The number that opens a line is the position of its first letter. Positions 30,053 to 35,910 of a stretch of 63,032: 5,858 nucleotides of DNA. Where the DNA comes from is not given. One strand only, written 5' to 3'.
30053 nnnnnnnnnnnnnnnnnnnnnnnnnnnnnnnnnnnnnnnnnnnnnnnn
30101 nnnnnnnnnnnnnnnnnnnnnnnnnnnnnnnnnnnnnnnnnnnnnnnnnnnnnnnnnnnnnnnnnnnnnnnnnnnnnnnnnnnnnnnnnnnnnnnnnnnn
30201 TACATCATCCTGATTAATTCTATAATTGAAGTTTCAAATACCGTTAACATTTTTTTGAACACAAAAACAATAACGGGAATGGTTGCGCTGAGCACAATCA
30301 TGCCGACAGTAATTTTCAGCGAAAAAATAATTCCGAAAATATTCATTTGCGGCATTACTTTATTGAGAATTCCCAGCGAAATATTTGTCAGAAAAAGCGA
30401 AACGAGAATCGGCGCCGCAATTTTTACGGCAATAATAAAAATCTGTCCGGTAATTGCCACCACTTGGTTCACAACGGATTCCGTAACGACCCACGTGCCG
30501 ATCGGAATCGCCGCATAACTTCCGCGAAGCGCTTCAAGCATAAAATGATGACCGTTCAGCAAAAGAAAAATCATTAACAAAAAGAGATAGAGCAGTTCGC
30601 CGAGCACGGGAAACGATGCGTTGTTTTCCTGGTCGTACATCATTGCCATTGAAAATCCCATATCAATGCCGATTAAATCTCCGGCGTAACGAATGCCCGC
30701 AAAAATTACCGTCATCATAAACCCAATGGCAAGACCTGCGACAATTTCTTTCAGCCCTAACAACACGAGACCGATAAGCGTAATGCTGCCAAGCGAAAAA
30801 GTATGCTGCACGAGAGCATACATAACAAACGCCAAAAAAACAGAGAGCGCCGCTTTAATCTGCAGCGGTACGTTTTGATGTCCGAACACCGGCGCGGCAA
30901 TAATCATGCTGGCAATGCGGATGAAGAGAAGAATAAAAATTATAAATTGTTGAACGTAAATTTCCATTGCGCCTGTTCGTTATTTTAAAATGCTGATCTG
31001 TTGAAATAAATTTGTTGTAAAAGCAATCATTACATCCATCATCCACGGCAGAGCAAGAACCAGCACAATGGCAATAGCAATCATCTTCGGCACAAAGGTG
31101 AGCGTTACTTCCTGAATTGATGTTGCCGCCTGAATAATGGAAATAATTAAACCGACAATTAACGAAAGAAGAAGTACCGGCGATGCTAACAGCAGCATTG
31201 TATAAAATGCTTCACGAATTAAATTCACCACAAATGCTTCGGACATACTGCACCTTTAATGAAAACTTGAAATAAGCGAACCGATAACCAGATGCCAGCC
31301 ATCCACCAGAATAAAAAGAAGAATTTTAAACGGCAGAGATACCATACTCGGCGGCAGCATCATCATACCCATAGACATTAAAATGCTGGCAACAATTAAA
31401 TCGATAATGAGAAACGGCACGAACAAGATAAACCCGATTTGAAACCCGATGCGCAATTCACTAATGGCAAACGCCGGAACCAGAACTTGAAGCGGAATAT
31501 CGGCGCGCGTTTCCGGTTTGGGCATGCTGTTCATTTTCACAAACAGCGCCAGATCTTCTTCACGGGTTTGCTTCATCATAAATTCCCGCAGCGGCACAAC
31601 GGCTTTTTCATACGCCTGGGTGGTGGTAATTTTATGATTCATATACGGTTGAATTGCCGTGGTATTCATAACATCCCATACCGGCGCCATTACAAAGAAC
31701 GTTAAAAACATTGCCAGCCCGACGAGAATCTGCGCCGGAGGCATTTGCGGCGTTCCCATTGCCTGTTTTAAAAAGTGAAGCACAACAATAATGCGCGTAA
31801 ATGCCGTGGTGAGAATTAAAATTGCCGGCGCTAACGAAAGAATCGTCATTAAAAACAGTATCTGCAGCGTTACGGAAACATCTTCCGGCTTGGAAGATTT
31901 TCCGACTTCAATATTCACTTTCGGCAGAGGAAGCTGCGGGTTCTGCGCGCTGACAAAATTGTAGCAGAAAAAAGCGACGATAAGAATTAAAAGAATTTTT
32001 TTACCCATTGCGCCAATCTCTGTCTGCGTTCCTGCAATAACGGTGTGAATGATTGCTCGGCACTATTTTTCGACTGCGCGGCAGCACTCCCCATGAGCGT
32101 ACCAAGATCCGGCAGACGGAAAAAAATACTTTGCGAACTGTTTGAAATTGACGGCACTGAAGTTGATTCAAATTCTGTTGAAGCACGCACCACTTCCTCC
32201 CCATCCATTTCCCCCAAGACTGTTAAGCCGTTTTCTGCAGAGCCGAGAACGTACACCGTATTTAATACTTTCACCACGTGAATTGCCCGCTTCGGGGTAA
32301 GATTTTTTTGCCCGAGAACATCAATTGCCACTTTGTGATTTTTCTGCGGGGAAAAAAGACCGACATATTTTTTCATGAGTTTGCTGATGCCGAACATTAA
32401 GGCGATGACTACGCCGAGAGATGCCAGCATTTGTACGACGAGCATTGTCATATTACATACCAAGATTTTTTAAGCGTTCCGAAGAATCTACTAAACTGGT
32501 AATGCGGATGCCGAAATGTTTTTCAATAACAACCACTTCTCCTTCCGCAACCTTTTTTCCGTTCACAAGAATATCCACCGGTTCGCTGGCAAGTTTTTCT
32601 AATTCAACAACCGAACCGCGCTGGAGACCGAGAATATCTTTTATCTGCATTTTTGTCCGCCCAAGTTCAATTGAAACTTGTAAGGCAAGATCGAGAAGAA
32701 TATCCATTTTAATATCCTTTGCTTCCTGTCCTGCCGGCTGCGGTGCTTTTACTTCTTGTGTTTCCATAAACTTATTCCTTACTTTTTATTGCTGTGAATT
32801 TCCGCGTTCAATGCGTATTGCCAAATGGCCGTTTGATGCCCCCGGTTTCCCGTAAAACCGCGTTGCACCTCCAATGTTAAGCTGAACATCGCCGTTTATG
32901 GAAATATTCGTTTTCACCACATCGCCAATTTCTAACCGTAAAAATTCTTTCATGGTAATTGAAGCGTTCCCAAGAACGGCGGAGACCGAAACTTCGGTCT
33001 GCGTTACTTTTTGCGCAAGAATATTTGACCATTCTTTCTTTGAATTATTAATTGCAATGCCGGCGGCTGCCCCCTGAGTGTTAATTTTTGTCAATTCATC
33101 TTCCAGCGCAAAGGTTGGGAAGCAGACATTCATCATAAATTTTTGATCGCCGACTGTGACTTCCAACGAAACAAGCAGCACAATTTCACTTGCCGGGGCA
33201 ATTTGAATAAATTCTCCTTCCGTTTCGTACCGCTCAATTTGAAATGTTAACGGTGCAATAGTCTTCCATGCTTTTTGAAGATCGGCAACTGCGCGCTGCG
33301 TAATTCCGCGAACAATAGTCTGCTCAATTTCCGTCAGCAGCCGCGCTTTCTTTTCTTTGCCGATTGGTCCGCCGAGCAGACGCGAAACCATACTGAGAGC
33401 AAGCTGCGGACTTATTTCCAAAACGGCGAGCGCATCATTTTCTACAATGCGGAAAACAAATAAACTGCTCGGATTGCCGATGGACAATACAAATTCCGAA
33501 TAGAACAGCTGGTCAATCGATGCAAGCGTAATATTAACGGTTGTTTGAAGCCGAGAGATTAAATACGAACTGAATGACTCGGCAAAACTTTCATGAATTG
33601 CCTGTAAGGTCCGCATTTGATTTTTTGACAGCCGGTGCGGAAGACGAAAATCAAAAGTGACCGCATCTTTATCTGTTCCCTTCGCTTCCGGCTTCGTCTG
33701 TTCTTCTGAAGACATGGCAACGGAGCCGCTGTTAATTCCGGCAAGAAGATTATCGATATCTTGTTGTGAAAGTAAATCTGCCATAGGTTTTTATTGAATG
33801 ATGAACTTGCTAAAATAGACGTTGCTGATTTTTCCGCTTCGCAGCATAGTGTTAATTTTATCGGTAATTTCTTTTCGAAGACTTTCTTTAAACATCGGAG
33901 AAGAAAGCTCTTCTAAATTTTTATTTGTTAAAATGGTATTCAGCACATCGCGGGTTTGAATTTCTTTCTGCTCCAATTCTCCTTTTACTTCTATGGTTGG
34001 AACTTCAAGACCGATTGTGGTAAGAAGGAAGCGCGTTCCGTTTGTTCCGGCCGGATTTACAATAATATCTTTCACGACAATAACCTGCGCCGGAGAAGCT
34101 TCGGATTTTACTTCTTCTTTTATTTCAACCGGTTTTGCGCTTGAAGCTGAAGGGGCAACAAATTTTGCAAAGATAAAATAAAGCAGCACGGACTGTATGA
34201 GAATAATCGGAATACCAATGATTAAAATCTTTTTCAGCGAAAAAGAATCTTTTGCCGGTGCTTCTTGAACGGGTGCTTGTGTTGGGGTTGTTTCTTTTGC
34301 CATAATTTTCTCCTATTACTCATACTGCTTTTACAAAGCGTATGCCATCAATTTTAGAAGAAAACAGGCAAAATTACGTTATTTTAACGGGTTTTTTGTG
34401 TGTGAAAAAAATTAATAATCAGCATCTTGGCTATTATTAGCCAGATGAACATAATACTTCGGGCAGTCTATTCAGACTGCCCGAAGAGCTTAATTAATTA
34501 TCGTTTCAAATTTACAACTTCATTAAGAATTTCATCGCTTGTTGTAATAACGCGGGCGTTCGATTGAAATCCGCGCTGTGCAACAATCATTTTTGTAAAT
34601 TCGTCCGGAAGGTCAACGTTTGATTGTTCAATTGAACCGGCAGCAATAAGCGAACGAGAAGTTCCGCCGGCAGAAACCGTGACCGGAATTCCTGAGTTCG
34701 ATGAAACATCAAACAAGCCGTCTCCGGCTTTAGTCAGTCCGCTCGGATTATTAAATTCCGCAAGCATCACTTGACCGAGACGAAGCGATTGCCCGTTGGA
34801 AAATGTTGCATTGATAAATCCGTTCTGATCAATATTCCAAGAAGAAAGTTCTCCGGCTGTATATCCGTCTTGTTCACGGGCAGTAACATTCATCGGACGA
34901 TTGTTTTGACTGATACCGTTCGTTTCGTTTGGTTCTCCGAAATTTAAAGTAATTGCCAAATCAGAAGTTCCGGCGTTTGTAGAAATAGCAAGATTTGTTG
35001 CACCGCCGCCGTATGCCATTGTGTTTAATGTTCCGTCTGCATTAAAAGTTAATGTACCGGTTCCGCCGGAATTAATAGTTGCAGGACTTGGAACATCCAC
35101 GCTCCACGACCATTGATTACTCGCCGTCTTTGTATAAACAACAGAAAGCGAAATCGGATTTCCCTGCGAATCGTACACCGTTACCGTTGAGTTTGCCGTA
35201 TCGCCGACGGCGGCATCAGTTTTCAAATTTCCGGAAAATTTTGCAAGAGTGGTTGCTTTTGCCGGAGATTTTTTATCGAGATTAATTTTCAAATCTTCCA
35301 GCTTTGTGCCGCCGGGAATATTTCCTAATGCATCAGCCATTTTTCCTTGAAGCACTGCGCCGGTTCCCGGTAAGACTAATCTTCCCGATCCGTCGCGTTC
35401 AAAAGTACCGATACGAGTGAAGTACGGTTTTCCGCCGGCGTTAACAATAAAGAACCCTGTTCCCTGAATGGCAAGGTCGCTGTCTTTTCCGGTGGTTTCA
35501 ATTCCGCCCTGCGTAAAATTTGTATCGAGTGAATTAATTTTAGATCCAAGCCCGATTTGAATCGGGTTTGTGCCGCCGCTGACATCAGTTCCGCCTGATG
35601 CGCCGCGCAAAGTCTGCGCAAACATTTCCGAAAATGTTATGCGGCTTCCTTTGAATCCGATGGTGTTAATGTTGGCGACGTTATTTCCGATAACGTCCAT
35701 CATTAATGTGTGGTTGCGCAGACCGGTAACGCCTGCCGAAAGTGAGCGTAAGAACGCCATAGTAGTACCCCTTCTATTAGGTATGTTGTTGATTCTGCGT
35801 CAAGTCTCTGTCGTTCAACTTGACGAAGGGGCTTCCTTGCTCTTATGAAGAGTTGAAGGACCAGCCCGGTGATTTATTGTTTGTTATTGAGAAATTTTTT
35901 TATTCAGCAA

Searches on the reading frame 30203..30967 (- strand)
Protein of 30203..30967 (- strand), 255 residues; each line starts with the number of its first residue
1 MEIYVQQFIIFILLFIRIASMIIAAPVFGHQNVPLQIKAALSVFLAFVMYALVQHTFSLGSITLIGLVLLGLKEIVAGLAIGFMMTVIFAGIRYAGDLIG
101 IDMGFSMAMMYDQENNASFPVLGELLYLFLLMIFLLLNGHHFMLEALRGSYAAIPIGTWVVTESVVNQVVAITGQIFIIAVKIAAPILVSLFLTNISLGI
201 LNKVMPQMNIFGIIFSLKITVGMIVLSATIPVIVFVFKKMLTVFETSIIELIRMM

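Call 12: search_protein_families(library=pfam, proteins=[window:30203-30967:-], max_evalue=0.001)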
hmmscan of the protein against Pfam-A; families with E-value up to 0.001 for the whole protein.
window:30203-30967:- (255 aa): 1 family
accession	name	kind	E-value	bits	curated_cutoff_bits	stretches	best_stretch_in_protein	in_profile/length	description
PF01311.25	Bac_export_1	-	2.1e-64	217.7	27.8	1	9-241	2-227/230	Bacterial export proteins, family 1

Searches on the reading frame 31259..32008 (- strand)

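Call 12: search_protein_families(library=pfam, proteins=[window:31259-32008:-], max_evalue=0.001)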
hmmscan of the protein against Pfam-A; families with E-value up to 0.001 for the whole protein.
window:31259-32008:- (250 aa): 1 family
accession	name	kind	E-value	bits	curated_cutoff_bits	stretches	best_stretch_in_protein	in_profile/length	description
PF00813.25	FliP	-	2.3e-81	272.7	26.9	1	53-245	1-191/191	FliP family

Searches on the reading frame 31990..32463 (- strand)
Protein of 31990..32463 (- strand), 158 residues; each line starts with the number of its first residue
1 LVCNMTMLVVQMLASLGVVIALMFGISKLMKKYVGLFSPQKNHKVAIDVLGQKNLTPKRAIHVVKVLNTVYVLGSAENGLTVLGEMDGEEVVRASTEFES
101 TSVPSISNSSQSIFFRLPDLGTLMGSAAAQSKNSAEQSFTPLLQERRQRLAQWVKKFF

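Call 12: search_protein_families(library=pfam, proteins=[window:31990-32463:-], max_evalue=0.001)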
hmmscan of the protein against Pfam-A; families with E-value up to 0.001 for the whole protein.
window:31990-32463:- (158 aa): 1 family
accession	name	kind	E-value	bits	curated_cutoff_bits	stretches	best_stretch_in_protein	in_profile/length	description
PF04347.18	FliO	-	1.9e-09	37.9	22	1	30-97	3-72/91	Flagellar biosynthesis protein, FliO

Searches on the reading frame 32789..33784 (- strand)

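Call 12: search_protein_families(library=pfam, proteins=[window:32789-33784:-], max_evalue=0.001)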
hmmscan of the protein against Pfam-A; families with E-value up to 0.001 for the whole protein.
window:32789-33784:- (332 aa): 2 families
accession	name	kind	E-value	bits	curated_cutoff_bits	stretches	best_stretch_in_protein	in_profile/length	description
PF02154.20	FliM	-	1.7e-48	165.5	27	1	44-229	1-187/192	Flagellar motor switch protein FliM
PF01052.25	FliMN_C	-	8.9e-19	67.6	23.8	1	259-327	2-70/73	Type III flagellar switch regulator (C-ring) FliN C-term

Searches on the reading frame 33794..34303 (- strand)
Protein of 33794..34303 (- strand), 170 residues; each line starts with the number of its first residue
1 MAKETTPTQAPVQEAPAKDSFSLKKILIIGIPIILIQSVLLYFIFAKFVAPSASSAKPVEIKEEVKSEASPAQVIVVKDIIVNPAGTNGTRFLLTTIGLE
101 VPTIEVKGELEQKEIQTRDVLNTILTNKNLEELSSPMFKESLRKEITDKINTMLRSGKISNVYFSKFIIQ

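Call 12: search_protein_families(library=pfam, proteins=[window:33794-34303:-], max_evalue=0.001)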
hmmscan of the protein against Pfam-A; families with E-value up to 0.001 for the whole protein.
window:33794-34303:- (170 aa): 1 family
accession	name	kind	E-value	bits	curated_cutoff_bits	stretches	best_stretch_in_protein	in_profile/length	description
PF03748.19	FliL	-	2.3e-19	70.3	24.6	1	78-170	5-103/103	Flagellar basal body-associated protein FliL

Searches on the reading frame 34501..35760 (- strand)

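Call 57: search_protein_families(library=pfam, proteins=[window:34501-35760:-], max_evalue=0.001)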
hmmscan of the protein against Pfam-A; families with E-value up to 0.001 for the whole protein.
window:34501-35760:- (420 aa): 4 families
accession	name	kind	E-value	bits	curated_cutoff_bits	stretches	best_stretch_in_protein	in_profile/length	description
PF07559.19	FlgE_D2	-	9.1e-18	65.6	22.7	1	187-300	20-142/142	Flagellar basal body protein FlaE D2 domain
PF06429.18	Flg_bbr_C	-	5.8e-15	55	23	1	374-418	2-46/46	Flagellar basal body rod FlgEFG protein C-terminal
PF22692.1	LlgE_F_G_D1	-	3.1e-08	34.1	27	1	97-147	1-44/64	Flagellar hook protein FlgE/F/G D1 domain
PF00460.25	Flg_bb_rod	-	8.4e-06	26.1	20.7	1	10-37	4-31/31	Flagella basal body rod protein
